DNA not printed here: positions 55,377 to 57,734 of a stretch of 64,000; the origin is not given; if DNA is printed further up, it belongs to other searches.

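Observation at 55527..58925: Adjacent dockerin-bearing peptidoglycan hydrolase and membrane-anchored cohesin: a non-cellulosomal tethering pair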

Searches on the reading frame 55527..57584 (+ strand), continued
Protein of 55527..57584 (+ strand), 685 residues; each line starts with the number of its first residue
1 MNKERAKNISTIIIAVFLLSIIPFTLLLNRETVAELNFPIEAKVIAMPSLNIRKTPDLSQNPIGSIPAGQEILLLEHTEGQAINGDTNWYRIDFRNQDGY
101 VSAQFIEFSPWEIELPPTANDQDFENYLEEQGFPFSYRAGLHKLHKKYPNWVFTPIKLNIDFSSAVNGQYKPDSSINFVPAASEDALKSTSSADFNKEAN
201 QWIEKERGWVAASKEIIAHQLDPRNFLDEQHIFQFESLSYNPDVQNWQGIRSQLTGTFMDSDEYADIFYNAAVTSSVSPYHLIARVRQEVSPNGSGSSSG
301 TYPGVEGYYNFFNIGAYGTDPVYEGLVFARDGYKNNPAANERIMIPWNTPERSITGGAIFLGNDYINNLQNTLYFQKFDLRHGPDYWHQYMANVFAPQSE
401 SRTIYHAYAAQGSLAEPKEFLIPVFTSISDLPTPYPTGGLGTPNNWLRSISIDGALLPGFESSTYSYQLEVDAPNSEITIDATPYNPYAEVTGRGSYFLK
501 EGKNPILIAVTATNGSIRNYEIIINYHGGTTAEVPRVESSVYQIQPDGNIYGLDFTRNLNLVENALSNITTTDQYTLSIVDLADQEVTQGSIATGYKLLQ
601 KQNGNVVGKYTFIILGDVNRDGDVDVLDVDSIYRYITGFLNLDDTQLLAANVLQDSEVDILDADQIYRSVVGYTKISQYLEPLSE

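Call 11: search_solved_structures(query=window:55527-57584:+, max_evalue=1, show_alignments=2)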
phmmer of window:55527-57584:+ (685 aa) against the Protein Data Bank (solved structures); distinct sequences matched with E-value up to 1: 10.
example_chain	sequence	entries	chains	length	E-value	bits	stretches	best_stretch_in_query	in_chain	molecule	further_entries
6fxp_A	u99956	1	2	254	1.1e-11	47.4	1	193-408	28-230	Uncharacterized protein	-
6u0o_B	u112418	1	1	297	1.6e-11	46.9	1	194-408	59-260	LYZ2 domain-containing protein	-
6fxo_A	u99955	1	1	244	5.4e-08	35.3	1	305-408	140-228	Bifunctional autolysin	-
4pi7_A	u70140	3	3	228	7.9e-08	34.7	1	265-394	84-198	Autolysin E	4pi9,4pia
4pi8_A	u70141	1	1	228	2.9e-07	32.9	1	267-394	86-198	Autolysin E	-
3uo2_A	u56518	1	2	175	0.049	15.6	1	551-607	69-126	J-type co-chaperone JAC1, mitochondrial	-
3uo3_A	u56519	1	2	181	0.05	15.5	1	550-607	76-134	J-type co-chaperone JAC1, mitochondrial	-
2kq8_A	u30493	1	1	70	0.3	13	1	47-106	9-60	Cell wall hydrolase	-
2vn5_B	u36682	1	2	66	0.38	12.6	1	613-672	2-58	ENDOGLUCANASE A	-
6sdf_A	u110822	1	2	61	0.71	11.7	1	85-110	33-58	Growth factor receptor-bound protein 2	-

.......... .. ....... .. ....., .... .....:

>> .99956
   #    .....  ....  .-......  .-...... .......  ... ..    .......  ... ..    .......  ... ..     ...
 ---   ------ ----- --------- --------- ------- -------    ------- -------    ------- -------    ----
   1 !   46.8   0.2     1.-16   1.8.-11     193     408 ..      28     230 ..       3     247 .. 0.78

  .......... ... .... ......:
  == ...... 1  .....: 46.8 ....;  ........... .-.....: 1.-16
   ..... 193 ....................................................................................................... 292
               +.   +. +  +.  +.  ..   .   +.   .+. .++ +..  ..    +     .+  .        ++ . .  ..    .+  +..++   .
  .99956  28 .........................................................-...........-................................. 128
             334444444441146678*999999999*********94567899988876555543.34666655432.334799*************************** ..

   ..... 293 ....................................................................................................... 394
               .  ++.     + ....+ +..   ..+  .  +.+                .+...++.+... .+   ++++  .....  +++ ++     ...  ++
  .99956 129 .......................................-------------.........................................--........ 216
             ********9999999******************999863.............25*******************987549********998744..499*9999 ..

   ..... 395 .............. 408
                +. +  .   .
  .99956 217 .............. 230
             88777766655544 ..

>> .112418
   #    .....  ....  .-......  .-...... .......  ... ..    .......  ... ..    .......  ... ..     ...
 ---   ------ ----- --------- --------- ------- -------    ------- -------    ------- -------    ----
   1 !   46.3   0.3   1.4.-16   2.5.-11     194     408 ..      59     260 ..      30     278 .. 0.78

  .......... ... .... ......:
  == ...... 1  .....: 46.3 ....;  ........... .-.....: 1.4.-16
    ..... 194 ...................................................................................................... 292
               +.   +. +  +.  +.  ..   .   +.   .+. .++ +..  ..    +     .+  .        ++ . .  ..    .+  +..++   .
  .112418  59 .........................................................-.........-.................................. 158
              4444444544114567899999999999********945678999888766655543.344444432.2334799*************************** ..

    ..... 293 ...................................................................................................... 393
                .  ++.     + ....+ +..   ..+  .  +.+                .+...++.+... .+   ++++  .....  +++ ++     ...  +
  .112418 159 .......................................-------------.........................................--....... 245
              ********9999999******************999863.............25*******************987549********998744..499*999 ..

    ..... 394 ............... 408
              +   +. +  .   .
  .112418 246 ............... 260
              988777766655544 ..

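Call 14: find_related_loci(query=A1, collection=genome_contigs, flank=5000)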
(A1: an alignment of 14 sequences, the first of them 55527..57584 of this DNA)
Query A1 (685 aa) in genome_contigs; peptide patterns used: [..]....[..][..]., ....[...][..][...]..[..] (x = any residue, [..] = any of these).
600 stretches matched a pattern (row limit reached: there are more); 582 encode a relative of the query (tblastn E <= 1e-3); the best 80 are kept; 80 distinct loci.
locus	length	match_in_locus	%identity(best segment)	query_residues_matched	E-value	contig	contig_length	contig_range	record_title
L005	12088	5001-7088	40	13-680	5e-149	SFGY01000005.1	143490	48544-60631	MAG: Clostridiales bacterium isolate W0P9.013 Contig26, whole genome shotgun sequence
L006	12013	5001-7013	41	34-680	1e-143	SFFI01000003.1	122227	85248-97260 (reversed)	MAG: Clostridiales bacterium isolate W0P39.007 Contig22, whole genome shotgun sequence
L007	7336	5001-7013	41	34-680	8e-143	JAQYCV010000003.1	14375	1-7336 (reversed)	MAG: Clostridiales bacterium isolate SUG1750 k141_188653, whole genome shotgun sequence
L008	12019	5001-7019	40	26-678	3e-137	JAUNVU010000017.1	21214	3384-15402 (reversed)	MAG: Eubacteriales bacterium isolate S7A_St_53 NODE_921_length_21214_cov_21.341982, whole genome shotgun sequence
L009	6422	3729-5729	37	49-678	2e-111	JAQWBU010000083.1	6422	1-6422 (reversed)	MAG: Eubacteriales bacterium isolate STF2_227 NODE_41867_length_6422_cov_3.293407_Sandtown_F2, whole genome shotgun sequ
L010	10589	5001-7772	32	7-678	4e-97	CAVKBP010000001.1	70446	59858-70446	Ruminococcus sp. CAG:382 isolate H07683-L1_cleanbin_000014 genome assembly, contig: Spades_H07683-L1_contig_141, whole g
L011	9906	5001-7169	32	5-678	3e-96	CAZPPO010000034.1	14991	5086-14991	MAG TPA_asm: uncultured Eubacteriales bacterium isolate SRP192927_co6_799 genome assembly, contig: NODE_9411_length_1499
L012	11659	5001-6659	38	40-666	5e-96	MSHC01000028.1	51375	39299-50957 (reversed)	MAG: Ruminococcus sp. Phil15 707_L1_merged_contig_3021, whole genome shotgun sequence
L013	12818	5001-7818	36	9-673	7e-96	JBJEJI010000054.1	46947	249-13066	MAG: Lachnospiraceae bacterium isolate PUUB42_bin.044 NODE_334_length_46947_cov_9.027958, whole genome shotgun sequence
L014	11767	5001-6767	33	13-666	4e-95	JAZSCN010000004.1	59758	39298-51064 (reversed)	MAG: Oscillospiraceae bacterium isolate T1900044916_TS20190382.MAGScoT_cleanbin_000004 SGB_3333_k141_92606, whole genome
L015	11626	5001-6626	37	114-662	3e-94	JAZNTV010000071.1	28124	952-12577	MAG: Acutalibacteraceae bacterium isolate T1900044802_TS20190268.MAGScoT_cleanbin_000010 SGB_2718_k141_2602227, whole ge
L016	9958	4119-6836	32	17-678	3e-94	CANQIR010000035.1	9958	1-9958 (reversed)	MAG: uncultured Bacilli bacterium isolate Lapin-027__bin52 genome assembly, contig: Lapin-027__NODE_6958_length_9958_cov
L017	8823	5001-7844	33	15-678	4e-94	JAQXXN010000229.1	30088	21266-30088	MAG: Thermoflexaceae bacterium isolate SUG1613 k141_8713333, whole genome shotgun sequence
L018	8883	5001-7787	32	7-678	1e-93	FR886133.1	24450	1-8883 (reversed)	Eubacterium sp. CAG:248 genomic scaffold, scf8, whole genome shotgun sequence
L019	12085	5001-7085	33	39-678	9e-94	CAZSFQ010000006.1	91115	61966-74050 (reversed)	MAG TPA_asm: uncultured Mageeibacillus sp. isolate binchicken_co39_636 genome assembly, contig: NODE_457_length_91115_co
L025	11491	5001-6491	37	40-530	2e-92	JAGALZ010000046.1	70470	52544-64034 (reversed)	MAG: Oscillospiraceae bacterium isolate RGIG8564 Water_deer_Cecum-3__c546025, whole genome shotgun sequence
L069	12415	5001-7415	36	41-535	1e-82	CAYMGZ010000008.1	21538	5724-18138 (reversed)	MAG TPA_asm: uncultured Lachnospiraceae bacterium isolate SRP287540_co1_107 genome assembly, contig: NODE_2461_length_21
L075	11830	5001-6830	31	7-641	2e-81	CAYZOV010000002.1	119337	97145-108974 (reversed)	MAG TPA_asm: uncultured Ruminococcus sp. isolate SRP225648_co1_196 genome assembly, contig: NODE_159_length_119337_cov_3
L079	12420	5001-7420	38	69-549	1e-80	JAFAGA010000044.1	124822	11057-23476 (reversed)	MAG: Bacillota bacterium isolate OH_SBlB_196 k127_854407, whole genome shotgun sequence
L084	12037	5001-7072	38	117-528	4e-80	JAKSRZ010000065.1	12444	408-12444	MAG: Lachnospiraceae bacterium isolate Horse_feces268 MAG268_65, whole genome shotgun sequence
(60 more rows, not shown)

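Call 61: search_protein_families(library=pfam, proteins=[L084:2967-6308:+, L069:3378-6578:+, L079:3771-6458:+, L084:6320-7636:+, L069:6666-7913:+], max_evalue=0.01)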
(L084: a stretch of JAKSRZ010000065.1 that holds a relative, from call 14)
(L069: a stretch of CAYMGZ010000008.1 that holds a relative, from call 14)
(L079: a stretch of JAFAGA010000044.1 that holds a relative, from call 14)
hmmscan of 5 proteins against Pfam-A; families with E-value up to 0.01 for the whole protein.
L084:2967-6308:+ (1114 aa): 4 families
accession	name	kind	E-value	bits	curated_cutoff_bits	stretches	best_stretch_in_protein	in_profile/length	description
PF08239.17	SH3_3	-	7e-46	154.6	27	5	280-339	1-53/54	Bacterial SH3 domain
PF06347.19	SH3_4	-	0.00029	21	24.1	0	510-532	28-50/56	Bacterial SH3 domain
PF12733.13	Cadherin-like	-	0.0005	20.9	24.2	1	1038-1112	4-89/89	Cadherin-like beta sandwich domain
PF13457.12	GW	-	0.0076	17.4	21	0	185-225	39-75/76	GW (Gly-Tryp) dipeptide domain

L069:3378-6578:+ (1067 aa): 5 families
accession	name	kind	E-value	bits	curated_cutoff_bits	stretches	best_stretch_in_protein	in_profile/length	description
PF08239.17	SH3_3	-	6.8e-27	93.9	27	3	329-387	2-54/54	Bacterial SH3 domain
PF12733.13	Cadherin-like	-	4.8e-06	27.4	24.2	1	980-1065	2-88/89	Cadherin-like beta sandwich domain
PF00018.34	SH3_1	-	3.4e-05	23.8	22.9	0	70-98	8-37/48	SH3 domain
PF06347.19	SH3_4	-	0.00021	21.4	24.1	0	144-177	2-35/56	Bacterial SH3 domain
PF07653.23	SH3_2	-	0.0058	16.7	21.8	0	78-104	18-44/55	Variant SH3 domain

L079:3771-6458:+ (896 aa): 4 families
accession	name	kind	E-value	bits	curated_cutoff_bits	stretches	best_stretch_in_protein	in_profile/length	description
PF08239.17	SH3_3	-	1.7e-22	79.8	27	2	157-216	1-54/54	Bacterial SH3 domain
PF12733.13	Cadherin-like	-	3.2e-08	34.3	24.2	1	821-895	3-89/89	Cadherin-like beta sandwich domain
PF13457.12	GW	-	8.4e-07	30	21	0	410-443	40-73/76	GW (Gly-Tryp) dipeptide domain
PF05887.16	Trypan_PARP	-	0.0003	21.2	100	0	290-359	47-114/134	Procyclic acidic repetitive protein (PARP)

L084:6320-7636:+ (439 aa): 1 family
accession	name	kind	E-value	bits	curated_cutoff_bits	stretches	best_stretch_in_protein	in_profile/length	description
PF12733.13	Cadherin-like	-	6.4e-11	43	24.2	1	177-250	4-89/89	Cadherin-like beta sandwich domain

L069:6666-7913:+ (416 aa): 1 family
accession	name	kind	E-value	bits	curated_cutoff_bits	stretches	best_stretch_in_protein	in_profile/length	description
PF12733.13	Cadherin-like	-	3.4e-09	37.5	24.2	1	163-241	3-88/89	Cadherin-like beta sandwich domain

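Call 64: predict_structure(alignment_id=A4)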
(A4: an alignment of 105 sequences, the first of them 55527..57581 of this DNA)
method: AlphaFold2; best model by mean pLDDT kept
length: 685 residues; sequences in the alignment: 105
mean_pLDDT: 88.8   pTM: 0.69
mean pLDDT of the five models: 88.8, 88.6, 87.9, 87.9, 87.1
residues with pLDDT >= 90: 444; 70-90: 199; 50-70: 25; < 50: 17
segments of 3 or more residues with pLDDT < 50: 30-33, 111-119
pLDDT, mean of each block of 10 residues (from residue 1): 62 82 69 64 88 92 87 92 92 87 86 46 92 94 93 95 93 88 92 91 92 95 96 96 88 90 97 96 89 92 97 91 96 94 97 97 91 92 73 89 85 86 93 81 91 79 88 83 93 92 94 93 84 81 88 94 96 93 95 96 90 96 96 94 91 85 95 92 56
secondary structure, 60 per line:
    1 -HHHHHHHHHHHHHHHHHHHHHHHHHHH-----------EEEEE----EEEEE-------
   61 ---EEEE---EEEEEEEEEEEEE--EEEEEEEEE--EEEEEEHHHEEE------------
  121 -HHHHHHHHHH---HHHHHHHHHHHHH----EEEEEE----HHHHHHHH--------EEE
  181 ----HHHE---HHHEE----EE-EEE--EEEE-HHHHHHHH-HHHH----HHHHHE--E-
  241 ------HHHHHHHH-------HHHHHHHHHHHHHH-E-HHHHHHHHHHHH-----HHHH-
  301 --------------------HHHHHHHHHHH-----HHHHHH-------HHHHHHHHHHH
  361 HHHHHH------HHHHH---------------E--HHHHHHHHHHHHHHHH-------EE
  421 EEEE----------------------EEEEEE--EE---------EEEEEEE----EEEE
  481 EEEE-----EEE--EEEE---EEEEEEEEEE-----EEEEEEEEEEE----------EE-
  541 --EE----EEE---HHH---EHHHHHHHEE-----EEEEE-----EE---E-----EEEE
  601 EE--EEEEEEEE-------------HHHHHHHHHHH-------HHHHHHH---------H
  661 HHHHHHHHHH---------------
elements in order (helices of 4 or more, strands of 3 or more residues): H2-28 E40-44 E49-53 E64-67 E71-83 E86-94 E97-102 E106-108 H122-131 H135-147 E152-157 H162-169 E178-180 E204-206 E209-212 H214-221 H223-226 H231-235 H247-254 H262-275 H279-290 H296-299 H321-331 H337-342 H350-366 H373-377 H396-411 E419-424 E447-452 E466-472 E477-484 E490-492 E495-498 E502-511 E517-527 E549-551 H562-568 E576-580 E597-602 E605-612 H626-636 H644-650 H660-670
